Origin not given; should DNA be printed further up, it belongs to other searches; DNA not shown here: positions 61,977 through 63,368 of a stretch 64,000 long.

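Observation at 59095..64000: Second, pseudaminic-acid-like nonulosonic module (spsC-F-G-E/pseC-F-G-I-like) running off the window end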

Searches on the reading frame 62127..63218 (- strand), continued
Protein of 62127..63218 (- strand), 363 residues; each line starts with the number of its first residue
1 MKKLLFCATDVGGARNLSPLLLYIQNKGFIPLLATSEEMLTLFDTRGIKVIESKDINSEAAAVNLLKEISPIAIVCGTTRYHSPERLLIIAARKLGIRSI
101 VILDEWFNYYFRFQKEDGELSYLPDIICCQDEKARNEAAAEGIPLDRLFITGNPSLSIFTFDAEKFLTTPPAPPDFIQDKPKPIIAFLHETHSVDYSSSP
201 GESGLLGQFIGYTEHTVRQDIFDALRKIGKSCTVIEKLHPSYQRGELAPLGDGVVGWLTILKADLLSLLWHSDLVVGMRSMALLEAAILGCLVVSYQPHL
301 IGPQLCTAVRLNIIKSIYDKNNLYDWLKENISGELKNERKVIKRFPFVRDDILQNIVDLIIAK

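Call 30: find_related_loci(query=A1, collection=genome_contigs, flank=10000)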
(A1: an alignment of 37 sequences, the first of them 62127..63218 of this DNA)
Query A1 (363 aa) in genome_contigs; peptide patterns used: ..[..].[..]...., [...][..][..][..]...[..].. (x = any residue, [..] = any of these).
24 stretches matched a pattern; 15 encode a relative of the query (tblastn E <= 1e-3); 15 distinct loci.
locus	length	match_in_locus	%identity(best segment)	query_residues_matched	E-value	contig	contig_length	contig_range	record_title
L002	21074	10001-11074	51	4-360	9e-115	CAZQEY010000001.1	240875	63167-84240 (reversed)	MAG TPA_asm: uncultured Planctomycetales bacterium isolate binchicken_co178_242 genome assembly, contig: NODE_78_length_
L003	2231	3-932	51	52-362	2e-107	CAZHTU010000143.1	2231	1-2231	MAG TPA_asm: Candidatus Undinarchaeota archaeon isolate SRP077602_co6_80 genome assembly, contig: NODE_75286_length_2231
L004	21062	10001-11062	40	1-360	3e-83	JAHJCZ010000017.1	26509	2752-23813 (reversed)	MAG: Candidatus Omnitrophota bacterium isolate Modern_marine.mb.324 Modern_marine.mb.324_k141_264154, whole genome shotg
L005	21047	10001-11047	40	4-361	2e-81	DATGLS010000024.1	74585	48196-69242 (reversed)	MAG TPA_asm: Xanthobacteraceae bacterium isolate SMAG_U9892 k141_489618, whole genome shotgun sequence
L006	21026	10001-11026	41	3-347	5e-76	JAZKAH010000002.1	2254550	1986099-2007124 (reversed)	MAG: Pseudomonadota bacterium isolate ADI_H3L2_1_122_18_3-bin014_1 ADIH3L21_B014_1_000000000002, whole genome shotgun se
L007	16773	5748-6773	42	4-347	3e-73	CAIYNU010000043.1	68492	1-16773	MAG: uncultured Rhodospirillales bacterium isolate AM-2014_bin-1497 genome assembly, contig: bin-1497:043/104, whole gen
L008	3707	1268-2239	42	3-331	2e-69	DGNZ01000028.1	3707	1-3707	MAG TPA_asm: Rhodospirillaceae bacterium UBA4479 UBA4479_contig_193390, whole genome shotgun sequence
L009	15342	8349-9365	39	4-345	2e-65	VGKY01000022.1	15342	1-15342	MAG: Candidatus Peribacteria bacterium isolate K_Offshore_120m_m1_009 K_Offshore_120m_m1_009_Ga0194131_10007024, whole g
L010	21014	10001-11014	38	4-359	4e-62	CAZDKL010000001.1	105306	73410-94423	MAG TPA_asm: uncultured Candidatus Peribacteria bacterium isolate SRP077602_co6_363 genome assembly, contig: NODE_225_le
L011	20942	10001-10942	41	4-325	2e-60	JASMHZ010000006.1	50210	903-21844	MAG: Candidatus Peribacteraceae bacterium isolate ETNP7_MAG_84 NODE_6_length_50210_cov_4.435841, whole genome shotgun se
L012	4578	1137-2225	36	3-361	1e-58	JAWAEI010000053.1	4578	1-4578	MAG: Candidatus Pacearchaeota archaeon isolate QQ_201901_bins_15 QQ_201901_bins_15_scaffold_60, whole genome shotgun seq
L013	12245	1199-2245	34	1-363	5e-57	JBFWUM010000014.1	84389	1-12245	MAG: Vicinamibacterales bacterium isolate CA_2019_TPBF_70 NODE_2376_length_84389_cov_16.279319_TPBF, whole genome shotgu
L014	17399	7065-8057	36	4-333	2e-55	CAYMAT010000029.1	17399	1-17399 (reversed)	MAG TPA_asm: uncultured Candidatus Peribacteria bacterium isolate SRP342105_co2_387 genome assembly, contig: NODE_3363_l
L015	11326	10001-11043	41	2-361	4e-61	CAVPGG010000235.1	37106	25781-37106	MAG: uncultured proteobacterium isolate MFD10064.bin.2.56 genome assembly, contig: contig_54798, whole genome shotgun se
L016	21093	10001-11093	41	2-362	1e-51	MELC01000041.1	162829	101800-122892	MAG: Acidobacteria bacterium RIFCSPLOWO2_12_FULL_66_21 rifcsplowo2_12_scaffold_272, whole genome shotgun sequence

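Call 38: find_encoding_contigs(protein=P0020, flank=10000, max_places=1)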
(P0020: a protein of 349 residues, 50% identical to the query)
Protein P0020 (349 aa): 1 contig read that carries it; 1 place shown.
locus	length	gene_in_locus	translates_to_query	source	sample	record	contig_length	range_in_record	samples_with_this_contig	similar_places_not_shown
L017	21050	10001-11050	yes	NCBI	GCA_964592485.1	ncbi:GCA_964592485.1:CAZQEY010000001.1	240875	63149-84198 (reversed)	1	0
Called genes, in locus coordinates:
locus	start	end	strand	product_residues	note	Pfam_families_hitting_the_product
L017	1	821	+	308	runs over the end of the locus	PF04055:Radical_SAM, PF13186:SPASM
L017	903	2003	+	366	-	PF00534:Glycos_transf_1, PF13692:Glyco_trans_1_4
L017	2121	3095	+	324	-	PF01041:DegT_DnrJ_EryC1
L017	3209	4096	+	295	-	PF13489:Methyltransf_23 (weak)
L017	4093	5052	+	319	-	PF01073:3Beta_HSD, PF01370:Epimerase, PF02719:Polysacc_synt_2, PF04321:RmlD_sub_bind, PF13460:NAD_binding_10, PF16363:GDP_Man_Dehyd, PF07993:NAD_binding_4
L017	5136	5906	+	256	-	PF00535:Glycos_transf_2, PF10111:Glyco_tranf_2_2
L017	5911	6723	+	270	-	PF03102:NeuB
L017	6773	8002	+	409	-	-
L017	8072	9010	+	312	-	PF13489:Methyltransf_23 (weak)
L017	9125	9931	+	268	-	PF05050:Methyltransf_21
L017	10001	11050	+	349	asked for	-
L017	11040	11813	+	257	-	PF02348:CTP_transf_3, PF12804:NTP_transf_3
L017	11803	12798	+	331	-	PF01408:GFO_IDH_MocA, PF22725:GFO_IDH_MocA_C3 (faint)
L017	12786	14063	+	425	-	PF01041:DegT_DnrJ_EryC1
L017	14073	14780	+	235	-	PF00551:Formyl_trans_N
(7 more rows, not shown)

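Call 39: find_encoding_contigs(protein=P0033, flank=10000, max_places=1)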
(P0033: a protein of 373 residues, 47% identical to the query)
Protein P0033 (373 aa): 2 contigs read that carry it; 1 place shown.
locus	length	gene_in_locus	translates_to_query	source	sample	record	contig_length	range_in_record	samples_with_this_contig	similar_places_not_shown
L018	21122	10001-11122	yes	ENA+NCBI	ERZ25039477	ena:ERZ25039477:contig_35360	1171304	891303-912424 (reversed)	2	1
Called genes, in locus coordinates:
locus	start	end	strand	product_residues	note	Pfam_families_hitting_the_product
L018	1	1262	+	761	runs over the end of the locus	PF02706:Wzz (weak), PF13807:GNVR, PF01656:CbiA, PF13614:AAA_31 (weak)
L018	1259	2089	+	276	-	PF19567:CpsB_CapC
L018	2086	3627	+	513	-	PF04932:Wzy_C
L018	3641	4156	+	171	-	-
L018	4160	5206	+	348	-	PF13432:TPR_16 (faint), PF14559:TPR_19 (faint), PF23914:TPR_CcmH_CycH (faint), PF07719:TPR_2 (faint), PF13181:TPR_8 (faint), PF13428:TPR_14 (faint), PF13414:TPR_11 (faint)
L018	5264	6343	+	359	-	PF00465:Fe-ADH, PF25137:ADH_Fe_C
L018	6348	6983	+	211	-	PF13489:Methyltransf_23, PF05175:MTS (weak), PF07021:MetW (weak), PF01728:FtsJ (weak), PF13649:Methyltransf_25, PF13847:Methyltransf_31, PF08241:Methyltransf_11, PF08242:Methyltransf_12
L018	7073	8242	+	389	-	PF01041:DegT_DnrJ_EryC1, PF01053:Cys_Met_Meta_PP, PF01212:Beta_elim_lyase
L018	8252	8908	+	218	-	PF00535:Glycos_transf_2, PF10111:Glyco_tranf_2_2 (weak), PF13641:Glyco_tranf_2_3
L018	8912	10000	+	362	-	PF03102:NeuB, PF08666:SAF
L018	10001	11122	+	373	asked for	-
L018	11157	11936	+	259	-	PF02348:CTP_transf_3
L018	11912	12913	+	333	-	PF01408:GFO_IDH_MocA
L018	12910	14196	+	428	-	PF01041:DegT_DnrJ_EryC1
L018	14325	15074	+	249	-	-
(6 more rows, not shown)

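Call 40: find_encoding_contigs(protein=P0054, flank=10000, max_places=1)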
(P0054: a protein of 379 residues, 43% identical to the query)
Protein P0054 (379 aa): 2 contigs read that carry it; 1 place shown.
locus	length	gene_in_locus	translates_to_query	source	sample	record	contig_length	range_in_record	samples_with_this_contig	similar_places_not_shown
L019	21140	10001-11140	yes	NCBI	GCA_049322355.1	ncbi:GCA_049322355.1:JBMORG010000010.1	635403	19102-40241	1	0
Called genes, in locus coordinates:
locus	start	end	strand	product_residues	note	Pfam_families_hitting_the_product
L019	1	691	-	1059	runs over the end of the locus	PF00873:ACR_tran, PF03176:MMPL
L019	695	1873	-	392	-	PF25917:BSH_RND, PF25919:BSH_CusB (weak), PF25973:BSH_CzcB, PF25876:HH_MFP_RND, PF25944:Beta-barrel_RND, PF25967:RND-MFP_C, PF25975:CzcB_C (weak), PF25989:YknX_C, +2 more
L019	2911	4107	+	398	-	-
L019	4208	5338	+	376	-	PF00465:Fe-ADH, PF13685:Fe-ADH_2, PF25137:ADH_Fe_C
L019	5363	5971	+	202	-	PF01209:Ubie_methyltran (weak), PF05401:NodS, PF13489:Methyltransf_23, PF05175:MTS (weak), PF13847:Methyltransf_31, PF08241:Methyltransf_11, PF08242:Methyltransf_12, PF13649:Methyltransf_25, +1 more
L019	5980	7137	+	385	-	PF01053:Cys_Met_Meta_PP, PF00155:Aminotran_1_2 (weak), PF01041:DegT_DnrJ_EryC1, PF01212:Beta_elim_lyase (weak)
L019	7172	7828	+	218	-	PF00535:Glycos_transf_2, PF10111:Glyco_tranf_2_2, PF13641:Glyco_tranf_2_3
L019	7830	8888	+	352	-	PF03102:NeuB, PF08666:SAF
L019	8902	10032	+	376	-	-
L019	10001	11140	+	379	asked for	-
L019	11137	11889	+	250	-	PF02348:CTP_transf_3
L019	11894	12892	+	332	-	PF01408:GFO_IDH_MocA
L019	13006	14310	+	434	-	PF01041:DegT_DnrJ_EryC1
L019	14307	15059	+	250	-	PF13489:Methyltransf_23 (weak), PF13847:Methyltransf_31, PF08241:Methyltransf_11, PF08242:Methyltransf_12, PF13649:Methyltransf_25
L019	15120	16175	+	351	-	PF13489:Methyltransf_23, PF13847:Methyltransf_31, PF08241:Methyltransf_11, PF08242:Methyltransf_12, PF13649:Methyltransf_25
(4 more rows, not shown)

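Call 51: search_protein_families(library=ncbifam, proteins=[L001:6462-7430:+, L001:7455-8378:+, L001:8423-9169:+, L001:9162-9977:+, L001:5869-6429:+], max_evalue=0.00001)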
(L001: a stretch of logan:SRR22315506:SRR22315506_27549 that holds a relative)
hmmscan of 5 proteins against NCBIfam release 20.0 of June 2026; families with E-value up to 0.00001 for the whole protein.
L001:6462-7430:+ (322 aa): 7 families
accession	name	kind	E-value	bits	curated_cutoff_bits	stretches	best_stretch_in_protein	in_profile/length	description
TIGR03588.1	PseC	equivalog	1.1e-43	149.6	423.5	1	21-258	19-277/380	UDP-4-amino-4,6-dideoxy-N-acetyl-beta-L-altrosamine transaminase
TIGR04181.1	NHT_00031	hypoth_equivalog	6.8e-39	133.7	420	1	29-251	27-271/359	LegC family aminotransferase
TIGR04427.1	PLP_DesI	equivalog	1.1e-29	103.7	650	1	11-243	30-264/390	dTDP-4-dehydro-6-deoxyglucose aminotransferase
NF008687.0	PRK11706.1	equivalog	4.3e-29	101.4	375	1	22-210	21-209/375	dTDP-4-amino-4,6-dideoxygalactose transaminase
NF011936.0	PRK15407.1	equivalog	4.8e-26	91.4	423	1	28-211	61-252/440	lipopolysaccharide biosynthesis protein RfbH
NF008658.2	PRK11658.1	equivalog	4.8e-24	84.7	631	1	23-252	24-267/379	UDP-4-amino-4-deoxy-L-arabinose aminotransferase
TIGR02379.1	ECA_wecE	subfamily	9.8e-20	70.6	434.85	1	30-210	29-210/376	dTDP-4-amino-4,6-dideoxy-D-glucose transaminase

L001:7455-8378:+ (307 aa): 31 families (the best 25 are shown)
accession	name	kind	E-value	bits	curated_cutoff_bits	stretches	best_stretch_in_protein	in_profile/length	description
TIGR01181.1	dTDP_gluc_dehyt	equivalog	4.3e-47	160.7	365.1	1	3-302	2-317/321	dTDP-glucose 4,6-dehydratase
TIGR01179.1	galE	equivalog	6.6e-40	136.9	262.3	1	3-301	2-330/332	UDP-glucose 4-epimerase GalE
TIGR04180.1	EDH_00030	hypoth_equivalog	4.5e-38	131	475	1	4-254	2-263/297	NAD-dependent 4,6-dehydratase LegB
TIGR03466.1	HpnA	hypoth_equivalog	3.5e-31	108.3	367.65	1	1-251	1-249/327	hopanoid-associated sugar epimerase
NF007490.0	PRK10084.1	subfamily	1.9e-29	102.8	649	1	1-301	1-339/361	dTDP-glucose 4,6-dehydratase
NF007582.0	PRK10217.1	equivalog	4.7e-27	95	698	1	2-300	3-335/355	dTDP-glucose 4,6-dehydratase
NF011728.1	PRK15181.1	equivalog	2.4e-26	92.5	760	1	52-298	82-339/348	Vi polysaccharide biosynthesis UDP-N-acetylglucosaminuronic acid C-4 epimerase TviC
NF042422.1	oxyalk_red_OleD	equivalog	7.8e-24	84.6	580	1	1-223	1-220/329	2-alkyl-3-oxoalkanoate reductase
NF007956.0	PRK10675.1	subfamily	1.8e-22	79.9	394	1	1-170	1-182/338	UDP-glucose 4-epimerase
NF047922.1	GDPFucSynFcl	equivalog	2.3e-22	79.8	500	1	2-301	4-306/308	GDP-L-fucose synthase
TIGR02197.1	heptose_epim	equivalog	3.8e-21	75.6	274.6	1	4-298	2-315/316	ADP-glyceromanno-heptose 6-epimerase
NF042423.1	oxyalk_red_Shew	equivalog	2.1e-20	73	580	1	2-252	10-258/331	2-alkyl-3-oxoalkanoate reductase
TIGR03589.1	PseB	equivalog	7.2e-20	71.2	407.75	1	4-263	8-256/324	UDP-N-acetylglucosamine 4,6-dehydratase (inverting)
NF058621.1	DiazavRedAvaA7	equivalog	3.4e-17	63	400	1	1-222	1-223/304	3-diazoavenalumate denitrifying reductase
TIGR01214.1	rmlD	equivalog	4.8e-17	62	224.05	1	2-252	1-230/285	dTDP-4-dehydrorhamnose reductase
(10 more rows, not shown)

L001:8423-9169:+ (248 aa): 17 families
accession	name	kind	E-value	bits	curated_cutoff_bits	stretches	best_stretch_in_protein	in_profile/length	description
NF007482.0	PRK10073.1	equivalog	3.4e-20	72.3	423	1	4-156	2-148/334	glycosyltransferase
NF047683.1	TeichurnBiosyTuaG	equivalog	1.2e-18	67.7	400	1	5-136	3-133/252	teichuronic acid biosynthesis protein TuaG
NF053739.1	GlytfEpsEBac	equivalog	1.3e-16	60.4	450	1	10-199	3-202/265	glycosyltransferase EpsE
TIGR03937.1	PgaC_IcaA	equivalog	4.6e-14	52.2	422.3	1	5-108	42-144/407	poly-beta-1,6-N-acetyl-D-glucosamine synthase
NF041875.1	EPS_EpsD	equivalog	1.3e-13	51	370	1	10-112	1-102/325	exopolysaccharide biosynthesis glycosyltransferase EpsD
TIGR03111.1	glyc2_xrt_Gpos1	hypoth_equivalog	4.7e-13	48.7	363.95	1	8-110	49-152/439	TIGR03111 family XrtG-associated glycosyltransferase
NF050050.1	ProtGlycPglI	equivalog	1.4e-12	47.6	500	1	9-111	3-105/306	GalNAc(5)-diNAcBac-PP-undecaprenol beta-1,3-glucosyltransferase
NF038302.1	EPS_HpsE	equivalog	3.2e-11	42.7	300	1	10-112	3-109/307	hormogonium polysaccharide biosynthesis glycosyltransferase HpsE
TIGR04009.1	wcaE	equivalog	3.6e-11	42.8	369.2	1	11-147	4-140/248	colanic acid biosynthesis glycosyltransferase WcaE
TIGR04283.1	glyco_like_mftF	equivalog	9.2e-11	41.7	182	1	10-187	1-174/221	TIGR04283 family arsenosugar biosynthesis glycosyltransferase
NF041394.1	GtaseAglG_Halo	equivalog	4.6e-10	39.3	440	1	10-117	3-110/304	glucosyl-dolichyl phosphate glucuronosyltransferase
NF007453.0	PRK10018.1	equivalog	2.5e-08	33.9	382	1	4-113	2-110/280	colanic acid biosynthesis glycosyltransferase WcaA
NF007986.1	PRK10714.1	equivalog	5.2e-08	32.2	529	1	9-100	7-101/316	undecaprenyl-phosphate 4-deoxy-4-formamido-L-arabinose transferase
TIGR04195.1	S_glycosyl_SunS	equivalog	7.3e-08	31.7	350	1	9-106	58-147/421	SunS family peptide S-glycosyltransferase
TIGR04017.1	WcaA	equivalog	2.3e-07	30.7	495.75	1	5-113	2-109/279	colanic acid biosynthesis glycosyltransferase WcaA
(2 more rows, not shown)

L001:9162-9977:+ (271 aa): 2 families
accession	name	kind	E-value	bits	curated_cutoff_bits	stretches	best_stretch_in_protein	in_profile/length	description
TIGR03569.1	NeuB_NnaB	equivalog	1e-75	254.9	399.65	1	8-269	2-279/329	N-acetylneuraminate synthase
TIGR03586.1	PseI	equivalog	3.9e-53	180.8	340.25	1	7-269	2-278/327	pseudaminic acid synthase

L001:5869-6429:+ (186 aa): 1 family
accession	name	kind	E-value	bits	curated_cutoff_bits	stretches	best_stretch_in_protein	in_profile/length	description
NF047500.1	choline_R_CudC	equivalog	1.6e-18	67.1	218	1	4-160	3-161/171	choline uptake/conversion transcriptional regulator CudC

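Call 52: search_solved_structures(query=L001:9162-9977:+, max_evalue=1e-25, show_alignments=2)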
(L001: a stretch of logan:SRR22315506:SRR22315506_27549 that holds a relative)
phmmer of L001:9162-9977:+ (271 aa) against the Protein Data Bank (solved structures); distinct sequences matched with E-value up to 1e-25: 7.
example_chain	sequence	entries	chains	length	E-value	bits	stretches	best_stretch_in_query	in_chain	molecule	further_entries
6ncs_A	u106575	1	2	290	6.1e-47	163.4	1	5-265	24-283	N-acetylneuraminic acid (Sialic acid) synthetase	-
1xuu_A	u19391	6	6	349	9.8e-33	116.9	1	7-241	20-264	polysialic acid capsule biosynthesis protein SiaC | N-acetylneuraminate synthase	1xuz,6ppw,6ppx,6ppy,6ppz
4ipj_A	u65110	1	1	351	1e-32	116.9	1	7-241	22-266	Polysialic acid capsule biosynthesis protein SiaC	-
4ipi_A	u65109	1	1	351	1e-32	116.9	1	7-241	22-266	Polysialic acid capsule biosynthesis protein SiaC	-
2wqp_A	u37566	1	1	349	2.4e-31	112.3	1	7-241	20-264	POLYSIALIC ACID CAPSULE BIOSYNTHESIS PROTEIN SIAC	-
1vli_A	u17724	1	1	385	5.7e-30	107.8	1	5-247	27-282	Spore coat polysaccharide biosynthesis protein spsE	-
8h2c_A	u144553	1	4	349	3.8e-28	101.9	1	4-252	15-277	Pseudaminic acid synthase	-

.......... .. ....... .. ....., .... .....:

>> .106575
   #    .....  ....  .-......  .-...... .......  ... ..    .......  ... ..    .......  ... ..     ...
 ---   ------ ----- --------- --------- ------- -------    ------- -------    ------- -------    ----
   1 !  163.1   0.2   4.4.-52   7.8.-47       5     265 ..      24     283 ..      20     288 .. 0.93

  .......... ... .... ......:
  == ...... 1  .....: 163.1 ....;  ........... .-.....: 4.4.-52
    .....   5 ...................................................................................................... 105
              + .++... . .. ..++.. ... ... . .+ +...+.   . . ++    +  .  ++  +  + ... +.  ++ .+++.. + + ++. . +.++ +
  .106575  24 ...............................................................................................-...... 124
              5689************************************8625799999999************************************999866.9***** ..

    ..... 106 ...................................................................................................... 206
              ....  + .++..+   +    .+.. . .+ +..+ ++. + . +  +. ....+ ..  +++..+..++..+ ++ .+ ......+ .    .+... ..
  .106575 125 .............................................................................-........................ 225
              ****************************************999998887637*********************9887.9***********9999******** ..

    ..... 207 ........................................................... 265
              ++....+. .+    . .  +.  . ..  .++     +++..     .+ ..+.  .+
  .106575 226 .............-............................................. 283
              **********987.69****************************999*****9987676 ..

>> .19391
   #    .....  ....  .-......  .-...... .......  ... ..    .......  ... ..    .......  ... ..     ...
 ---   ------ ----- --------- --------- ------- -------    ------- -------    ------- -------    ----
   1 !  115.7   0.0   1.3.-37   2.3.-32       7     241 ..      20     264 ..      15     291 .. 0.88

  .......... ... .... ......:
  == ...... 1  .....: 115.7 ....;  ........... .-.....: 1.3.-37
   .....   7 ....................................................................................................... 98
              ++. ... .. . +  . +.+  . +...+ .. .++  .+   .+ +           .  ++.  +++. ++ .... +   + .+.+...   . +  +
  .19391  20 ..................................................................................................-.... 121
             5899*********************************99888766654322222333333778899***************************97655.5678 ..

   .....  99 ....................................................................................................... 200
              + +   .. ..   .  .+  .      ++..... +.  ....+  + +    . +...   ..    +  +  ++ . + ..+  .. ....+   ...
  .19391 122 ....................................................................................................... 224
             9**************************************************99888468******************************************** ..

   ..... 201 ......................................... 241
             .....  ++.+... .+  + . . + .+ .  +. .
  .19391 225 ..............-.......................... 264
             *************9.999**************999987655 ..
